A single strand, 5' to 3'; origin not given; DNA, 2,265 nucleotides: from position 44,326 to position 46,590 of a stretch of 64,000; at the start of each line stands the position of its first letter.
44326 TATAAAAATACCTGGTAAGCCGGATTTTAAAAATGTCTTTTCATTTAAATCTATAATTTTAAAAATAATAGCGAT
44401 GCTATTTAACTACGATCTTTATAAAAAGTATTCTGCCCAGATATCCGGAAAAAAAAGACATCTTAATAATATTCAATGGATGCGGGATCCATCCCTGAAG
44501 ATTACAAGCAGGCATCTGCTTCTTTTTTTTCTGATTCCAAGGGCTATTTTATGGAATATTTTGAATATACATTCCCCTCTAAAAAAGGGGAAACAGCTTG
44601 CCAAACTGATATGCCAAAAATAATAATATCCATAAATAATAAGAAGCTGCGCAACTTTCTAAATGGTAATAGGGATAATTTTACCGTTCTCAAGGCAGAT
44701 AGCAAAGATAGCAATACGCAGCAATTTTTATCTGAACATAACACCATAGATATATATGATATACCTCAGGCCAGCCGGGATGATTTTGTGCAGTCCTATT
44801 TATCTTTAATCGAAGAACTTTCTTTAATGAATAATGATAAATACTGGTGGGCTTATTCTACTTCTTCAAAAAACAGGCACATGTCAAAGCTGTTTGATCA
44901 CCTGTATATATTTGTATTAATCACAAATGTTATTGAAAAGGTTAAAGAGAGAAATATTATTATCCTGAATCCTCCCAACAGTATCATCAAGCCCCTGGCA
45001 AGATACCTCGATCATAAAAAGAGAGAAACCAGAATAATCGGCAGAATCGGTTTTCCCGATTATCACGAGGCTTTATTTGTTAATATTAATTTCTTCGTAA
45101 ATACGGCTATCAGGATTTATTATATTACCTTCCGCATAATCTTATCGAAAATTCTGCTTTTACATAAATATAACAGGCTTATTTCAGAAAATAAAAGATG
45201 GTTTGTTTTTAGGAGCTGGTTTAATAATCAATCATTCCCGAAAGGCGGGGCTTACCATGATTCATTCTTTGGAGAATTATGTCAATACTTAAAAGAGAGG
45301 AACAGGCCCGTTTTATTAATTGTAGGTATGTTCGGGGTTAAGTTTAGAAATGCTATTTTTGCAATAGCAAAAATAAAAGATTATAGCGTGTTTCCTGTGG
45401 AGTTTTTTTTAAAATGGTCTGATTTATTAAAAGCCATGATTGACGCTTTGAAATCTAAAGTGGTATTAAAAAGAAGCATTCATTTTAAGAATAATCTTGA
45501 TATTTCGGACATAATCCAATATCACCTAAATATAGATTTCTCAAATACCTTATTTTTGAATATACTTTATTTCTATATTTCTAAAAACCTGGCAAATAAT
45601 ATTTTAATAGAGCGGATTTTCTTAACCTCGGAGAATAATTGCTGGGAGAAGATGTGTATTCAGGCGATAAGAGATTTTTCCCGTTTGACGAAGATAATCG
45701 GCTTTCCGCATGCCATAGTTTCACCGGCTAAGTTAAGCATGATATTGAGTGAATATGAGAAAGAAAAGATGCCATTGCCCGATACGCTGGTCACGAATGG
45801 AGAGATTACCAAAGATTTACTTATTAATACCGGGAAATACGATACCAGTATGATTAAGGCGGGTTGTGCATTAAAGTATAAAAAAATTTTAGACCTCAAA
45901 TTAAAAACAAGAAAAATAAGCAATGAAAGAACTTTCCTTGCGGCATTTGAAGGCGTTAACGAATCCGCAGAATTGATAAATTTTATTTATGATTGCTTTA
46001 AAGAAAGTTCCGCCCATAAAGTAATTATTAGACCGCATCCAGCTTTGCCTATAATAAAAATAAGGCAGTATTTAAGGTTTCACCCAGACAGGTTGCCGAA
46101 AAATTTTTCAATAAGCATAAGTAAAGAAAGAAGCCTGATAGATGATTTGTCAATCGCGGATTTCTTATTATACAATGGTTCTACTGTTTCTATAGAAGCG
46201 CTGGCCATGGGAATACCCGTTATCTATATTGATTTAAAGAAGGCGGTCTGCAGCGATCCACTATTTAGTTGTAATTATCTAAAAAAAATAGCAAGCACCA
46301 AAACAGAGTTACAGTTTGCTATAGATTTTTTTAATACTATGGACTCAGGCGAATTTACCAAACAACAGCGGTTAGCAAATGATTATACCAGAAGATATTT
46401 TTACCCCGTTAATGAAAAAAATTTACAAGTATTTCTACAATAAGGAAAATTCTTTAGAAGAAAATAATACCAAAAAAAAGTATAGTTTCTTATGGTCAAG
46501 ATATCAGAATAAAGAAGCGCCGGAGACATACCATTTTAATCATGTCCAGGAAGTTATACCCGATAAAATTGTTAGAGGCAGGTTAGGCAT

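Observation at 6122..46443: Three large uncharacterised proteins sharing a TagF/KpsS-like C-terminal motif: candidate nonulosonic acid transferases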

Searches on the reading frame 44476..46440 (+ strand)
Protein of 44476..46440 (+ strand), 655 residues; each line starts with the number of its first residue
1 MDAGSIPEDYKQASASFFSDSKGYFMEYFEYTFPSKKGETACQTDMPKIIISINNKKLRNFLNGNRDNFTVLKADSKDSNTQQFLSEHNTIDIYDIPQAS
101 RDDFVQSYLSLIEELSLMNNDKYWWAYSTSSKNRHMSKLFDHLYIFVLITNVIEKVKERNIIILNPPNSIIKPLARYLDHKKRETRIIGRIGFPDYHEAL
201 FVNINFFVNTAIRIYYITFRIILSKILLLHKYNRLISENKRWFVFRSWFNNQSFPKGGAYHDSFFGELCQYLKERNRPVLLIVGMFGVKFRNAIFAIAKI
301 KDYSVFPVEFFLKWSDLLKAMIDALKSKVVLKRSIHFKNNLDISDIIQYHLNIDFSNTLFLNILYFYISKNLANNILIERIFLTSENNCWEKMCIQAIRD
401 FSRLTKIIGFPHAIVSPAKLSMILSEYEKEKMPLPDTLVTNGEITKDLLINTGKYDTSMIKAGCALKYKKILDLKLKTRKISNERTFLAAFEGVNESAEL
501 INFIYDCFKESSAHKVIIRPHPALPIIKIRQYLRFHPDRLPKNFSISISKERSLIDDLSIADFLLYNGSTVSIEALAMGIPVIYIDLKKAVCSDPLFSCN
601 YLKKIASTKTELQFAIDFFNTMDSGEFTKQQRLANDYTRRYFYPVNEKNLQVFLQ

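Call 6: search_protein_families(library=pfam, proteins=[window:44476-46440:+], max_evalue=1)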
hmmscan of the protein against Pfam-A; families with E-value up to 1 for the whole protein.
window:44476-46440:+ (655 aa): 0 families

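Call 7: search_protein_families(library=ncbifam, proteins=[window:44476-46440:+], max_evalue=1)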
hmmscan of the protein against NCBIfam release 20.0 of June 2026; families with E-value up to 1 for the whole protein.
window:44476-46440:+ (655 aa): 2 families
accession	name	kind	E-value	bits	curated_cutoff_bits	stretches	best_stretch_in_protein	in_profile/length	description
TIGR04326.1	O_ant_LIC13510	subfamily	2e-11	43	250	1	378-584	336-543/602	TIGR04326 family surface carbohydrate biosynthesis protein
TIGR04396.2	surf_polysacc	subfamily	2.1e-06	27.2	125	1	498-632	208-334/427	surface carbohydrate biosynthesis protein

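Call 13: find_homologous_proteins(query=window:44611-46440:+)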
Query window:44611-46440:+ (610 aa): 12 proteins with E <= 0.001 among 6768 candidates.
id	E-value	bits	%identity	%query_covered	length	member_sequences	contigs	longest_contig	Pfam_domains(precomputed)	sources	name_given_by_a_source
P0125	0.0e+0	1365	100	100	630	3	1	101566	-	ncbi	ncbi:MAG: hypothetical protein WC321_00210 [Candidatus Omnitrophota bacterium]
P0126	0.0e+0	1120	80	100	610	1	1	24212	-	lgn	-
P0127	2.0e-197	676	49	100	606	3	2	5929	-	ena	-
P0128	2.4e-175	603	45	99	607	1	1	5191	-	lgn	-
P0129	5.6e-77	278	31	95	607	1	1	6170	-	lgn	-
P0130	3.8e-75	272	31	91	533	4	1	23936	-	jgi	-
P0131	3.7e-72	262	30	93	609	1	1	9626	-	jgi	-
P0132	8.0e-66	241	29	91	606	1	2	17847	-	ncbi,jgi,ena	-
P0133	9.6e-66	241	29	90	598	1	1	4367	-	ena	-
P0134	6.2e-57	212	27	100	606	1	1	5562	-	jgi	-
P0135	1.3e-29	122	24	91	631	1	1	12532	-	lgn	-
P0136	5.3e-12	63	26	84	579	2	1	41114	-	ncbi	ncbi:MAG: hypothetical protein QXR30_03955 [Candidatus Woesearchaeota archaeon]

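Call 20: search_solved_structures(query=A2, max_evalue=10, show_alignments=2)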
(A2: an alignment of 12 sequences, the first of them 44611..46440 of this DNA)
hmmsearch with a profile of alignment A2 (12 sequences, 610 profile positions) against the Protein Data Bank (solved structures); distinct sequences matched with E-value up to 10: 2.
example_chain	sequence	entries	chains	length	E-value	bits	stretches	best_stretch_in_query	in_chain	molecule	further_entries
5djs_A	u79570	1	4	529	0.12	14.2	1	515-541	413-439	Tetratricopeptide TPR_2 repeat protein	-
1oey_A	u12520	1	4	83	0.91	11.3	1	465-504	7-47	NEUTROPHIL CYTOSOL FACTOR 2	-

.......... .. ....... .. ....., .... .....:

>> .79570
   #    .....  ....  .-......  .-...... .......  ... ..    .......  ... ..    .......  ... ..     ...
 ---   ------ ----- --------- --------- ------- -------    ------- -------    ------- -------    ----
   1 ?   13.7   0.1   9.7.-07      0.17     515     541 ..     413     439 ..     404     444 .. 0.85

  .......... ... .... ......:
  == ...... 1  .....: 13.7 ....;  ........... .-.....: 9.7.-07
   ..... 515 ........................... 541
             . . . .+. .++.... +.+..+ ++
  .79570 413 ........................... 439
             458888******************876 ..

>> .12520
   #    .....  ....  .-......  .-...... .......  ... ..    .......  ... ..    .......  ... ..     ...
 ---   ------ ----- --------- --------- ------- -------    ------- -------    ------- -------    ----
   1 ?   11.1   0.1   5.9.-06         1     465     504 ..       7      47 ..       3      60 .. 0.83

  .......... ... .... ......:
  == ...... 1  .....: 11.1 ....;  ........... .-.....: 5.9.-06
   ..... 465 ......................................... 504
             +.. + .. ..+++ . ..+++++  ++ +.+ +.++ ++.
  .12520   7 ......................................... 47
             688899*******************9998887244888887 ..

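Call 31: predict_structure(alignment_id=A2)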
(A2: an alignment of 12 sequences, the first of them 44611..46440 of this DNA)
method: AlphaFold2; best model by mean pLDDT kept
length: 610 residues; sequences in the alignment: 12
mean_pLDDT: 84.9   pTM: 0.84
mean pLDDT of the five models: 84.9, 83.3, 81.6, 79.6, 79.5
residues with pLDDT >= 90: 271; 70-90: 275; 50-70: 46; < 50: 18
segments of 3 or more residues with pLDDT < 50: 80-82, 84-90, 147-152
pLDDT, mean of each block of 10 residues (from residue 1): 86 84 81 60 79 84 82 59 47 81 91 86 88 90 63 70 91 95 95 93 84 79 91 93 87 87 95 92 81 88 83 85 95 94 84 94 88 65 77 94 87 94 87 80 79 85 90 82 79 88 79 93 89 94 79 89 94 92 94 93 93
secondary structure, 60 per line:
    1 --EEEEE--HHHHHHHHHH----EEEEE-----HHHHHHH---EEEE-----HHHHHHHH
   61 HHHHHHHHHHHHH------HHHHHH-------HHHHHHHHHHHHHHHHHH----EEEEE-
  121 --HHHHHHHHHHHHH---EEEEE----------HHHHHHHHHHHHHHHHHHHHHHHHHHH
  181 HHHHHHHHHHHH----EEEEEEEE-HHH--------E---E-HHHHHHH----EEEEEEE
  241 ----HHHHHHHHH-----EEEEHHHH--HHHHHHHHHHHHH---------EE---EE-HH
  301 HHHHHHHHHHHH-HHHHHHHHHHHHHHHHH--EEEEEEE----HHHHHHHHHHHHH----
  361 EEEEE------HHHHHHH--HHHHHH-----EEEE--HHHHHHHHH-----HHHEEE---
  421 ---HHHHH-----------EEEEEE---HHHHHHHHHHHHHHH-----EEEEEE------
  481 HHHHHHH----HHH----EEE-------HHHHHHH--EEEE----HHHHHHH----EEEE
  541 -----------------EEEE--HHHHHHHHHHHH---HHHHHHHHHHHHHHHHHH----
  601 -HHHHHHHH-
elements in order: E3-7 H10-19 E24-28 H34-40 E44-47 H53-73 H80-85 H93-110 E115-119 H123-135 E139-143 H154-192 E197-204 H223-229 E234-240 H245-253 E259-262 H263-266 H269-281 H299-312 H314-330 E333-339 H344-356 E361-365 H372-378 H381-386 E392-395 H398-406 E415-417 H424-428 E440-445 H449-463 E469-474 H481-487 E499-501 H509-515 E518-521 H526-532 E537-540 E558-561 H564-575 H579-596 H602-609

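Call 40: fold_search(model_id=the predicted structure, library=pdb)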
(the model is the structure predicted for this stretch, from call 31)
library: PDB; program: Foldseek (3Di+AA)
matches with E <= 10: 1238; with E <= 0.001: 305
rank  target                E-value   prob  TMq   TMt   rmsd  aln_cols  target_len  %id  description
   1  3mbo_C                4.0e-09  1.00  0.34  0.50   9.9       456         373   12  Crystal Structure of the Glycosyltransferase BaBshA bound with UDP and L-malate (released 2010-09-29)
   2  8qoy                  4.7e-09  1.00  0.34  0.22  10.0       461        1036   14  Capsular polysaccharide synthesis multienzyme of Actinobacillus Pleuropneumoniae serotype 3 (released 2024-07-03)
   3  3mbo_G                1.9e-08  1.00  0.36  0.55   8.5       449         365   12  Crystal Structure of the Glycosyltransferase BaBshA bound with UDP and L-malate (released 2010-09-29)
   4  3c4q_B                2.0e-08  1.00  0.37  0.52   7.8       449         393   12  Structure of the retaining glycosyltransferase MshA : The first step in mycothiol biosynthesis. Organism : Corynebacte (released 2008-04-01)
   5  3mbo_D                2.1e-08  1.00  0.37  0.55   9.3       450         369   11  Crystal Structure of the Glycosyltransferase BaBshA bound with UDP and L-malate (released 2010-09-29)
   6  7mi0                  2.4e-08  1.00  0.39  0.58   8.0       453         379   12  Crystal Structure of Glycosyltransferase from Rickettsia africae ESF-5 (released 2021-04-28)
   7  3ia7_A                3.9e-08  1.00  0.35  0.50   8.1       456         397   10  Crystal Structure of CalG4, the Calicheamicin Glycosyltransferase (released 2010-06-02)
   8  3beo_A                4.1e-08  1.00  0.39  0.58   8.0       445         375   10  A Structural Basis for the allosteric regulation of non-hydrolyzing UDP-GlcNAc 2-epimerases (released 2008-02-19)
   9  6n1x                  4.6e-08  1.00  0.35  0.52   9.5       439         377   12  BshA from Staphylococcus aureus complexed with UDP and N-acetylglucosamine (released 2019-08-21)
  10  8dqd                  5.6e-08  1.00  0.35  0.53   8.6       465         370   10  Structure of the Campylobacter concisus glycosyltransferase PglA (released 2024-01-17)
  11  2iyf_A                6.0e-08  1.00  0.36  0.53   9.5       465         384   11  The crystal structure of macrolide glycosyltransferases: A blueprint for antibiotic engineering (released 2007-03-27)
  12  3c48_A                6.3e-08  1.00  0.24  0.34  15.4       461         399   11  Structure of the retaining glycosyltransferase MshA: The first step in mycothiol biosynthesis. Organism: Corynebacteri (released 2008-03-25)
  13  6d9t                  7.0e-08  1.00  0.36  0.54   9.3       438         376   12  BshA from Staphylococcus aureus complexed with UDP (released 2019-05-08)
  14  3mbo_E                7.0e-08  1.00  0.36  0.52   8.0       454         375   12  Crystal Structure of the Glycosyltransferase BaBshA bound with UDP and L-malate (released 2010-09-29)
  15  5vaf_A                7.8e-08  1.00  0.31  0.36  16.0       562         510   12  Crystal structure of accessory secretion protein 1 (released 2018-02-21)
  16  5vaf_D                1.0e-07  1.00  0.32  0.37  15.5       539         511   12  Crystal structure of accessory secretion protein 1 (released 2018-02-21)
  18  6lnw_A                1.1e-07  1.00  0.32  0.38  14.7       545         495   11  Crystal structure of accessory secretory protein 1,2 and 3 in Streptococcus pneumoniae (released 2020-02-26)
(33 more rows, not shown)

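Call 53: find_related_loci(query=A2, collection=metagenome_contigs, flank=10000)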
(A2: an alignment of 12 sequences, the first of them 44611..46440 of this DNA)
Query A2 (610 aa) in metagenome_contigs; peptide patterns used: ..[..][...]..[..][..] (x = any residue, [..] = any of these).
210 stretches matched a pattern; 82 encode a relative of the query (tblastn E <= 1e-3); the best 80 are kept; 80 distinct loci.
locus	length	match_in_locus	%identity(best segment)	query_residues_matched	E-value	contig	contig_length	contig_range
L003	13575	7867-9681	31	3-609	1e-102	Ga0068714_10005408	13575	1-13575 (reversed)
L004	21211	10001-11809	33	4-609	5e-97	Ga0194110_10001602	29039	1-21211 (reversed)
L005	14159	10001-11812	33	1-609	2e-94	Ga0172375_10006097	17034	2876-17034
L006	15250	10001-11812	33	1-609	4e-92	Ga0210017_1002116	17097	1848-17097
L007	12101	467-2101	32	56-609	5e-86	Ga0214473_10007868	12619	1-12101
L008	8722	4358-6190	33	1-609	4e-85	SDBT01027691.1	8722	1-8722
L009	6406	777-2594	30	1-609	6e-84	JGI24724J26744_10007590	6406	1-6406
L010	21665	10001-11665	32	46-609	3e-83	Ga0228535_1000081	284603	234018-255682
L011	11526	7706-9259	33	46-610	6e-82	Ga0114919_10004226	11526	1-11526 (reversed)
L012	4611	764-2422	32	42-609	3e-81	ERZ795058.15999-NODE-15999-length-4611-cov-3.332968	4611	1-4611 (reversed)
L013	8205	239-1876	31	56-610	1e-80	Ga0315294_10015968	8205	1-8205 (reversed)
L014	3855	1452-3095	32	51-609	3e-80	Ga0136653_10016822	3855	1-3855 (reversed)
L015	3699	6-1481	33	112-610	1e-79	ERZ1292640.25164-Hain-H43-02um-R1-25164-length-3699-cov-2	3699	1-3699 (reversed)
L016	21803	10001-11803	30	3-608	4e-79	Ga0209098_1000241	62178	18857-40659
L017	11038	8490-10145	31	53-609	5e-79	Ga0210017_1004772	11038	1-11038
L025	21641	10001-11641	30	55-610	1e-72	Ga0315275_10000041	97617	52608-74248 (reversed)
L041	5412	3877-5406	29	1-513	2e-59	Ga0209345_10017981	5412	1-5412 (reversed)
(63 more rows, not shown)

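Call 67: search_protein_families(library=pfam, alignment_id=A7, max_evalue=0.0001)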
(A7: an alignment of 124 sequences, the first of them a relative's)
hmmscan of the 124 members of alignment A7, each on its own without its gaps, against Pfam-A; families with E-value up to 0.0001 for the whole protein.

A. member 1, L007:2151-3170:+ (340 aa): 3 families
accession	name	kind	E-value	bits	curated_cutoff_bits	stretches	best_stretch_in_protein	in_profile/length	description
PF22725.1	GFO_IDH_MocA_C3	-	7e-23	81.4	27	1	130-247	3-122/124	GFO/IDH/MocA C-terminal domain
PF01408.29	GFO_IDH_MocA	-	2.8e-20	73.7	24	1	6-112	2-113/120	Oxidoreductase family, NAD-binding Rossmann fold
PF02894.22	GFO_IDH_MocA_C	-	3.2e-12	47.2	22.9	1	137-333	6-209/218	Oxidoreductase family, C-terminal alpha/beta domain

B. families by the number of members that match (of 124 scanned): 85 families (the first 25 are shown)
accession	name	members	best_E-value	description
PF13489.12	Methyltransf_23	12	1.1e-18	Methyltransferase domain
PF22725.1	GFO_IDH_MocA_C3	11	6.1e-25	GFO/IDH/MocA C-terminal domain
PF01408.29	GFO_IDH_MocA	11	1.1e-20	Oxidoreductase family, NAD-binding Rossmann fold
PF01370.27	Epimerase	10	1.3e-56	NAD dependent epimerase/dehydratase family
PF02894.22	GFO_IDH_MocA_C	10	5e-16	Oxidoreductase family, C-terminal alpha/beta domain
PF02719.21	Polysacc_synt_2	9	5.2e-100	Polysaccharide biosynthesis protein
PF04321.23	RmlD_sub_bind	9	5.3e-54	RmlD substrate binding domain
PF16363.11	GDP_Man_Dehyd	9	7e-53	GDP-mannose 4,6 dehydratase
PF02348.25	CTP_transf_3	9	1.3e-48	Cytidylyltransferase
PF01073.25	3Beta_HSD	8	6.2e-15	3-beta hydroxysteroid dehydrogenase/isomerase family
PF12804.13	NTP_transf_3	8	7.3e-11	MobA-like NTP transferase domain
PF00155.27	Aminotran_1_2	7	3.8e-48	Aminotransferase class I and II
PF04055.27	Radical_SAM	7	1.9e-24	Radical SAM superfamily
PF08241.18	Methyltransf_11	7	1.3e-13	Methyltransferase domain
PF13847.12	Methyltransf_31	6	5.4e-12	Methyltransferase domain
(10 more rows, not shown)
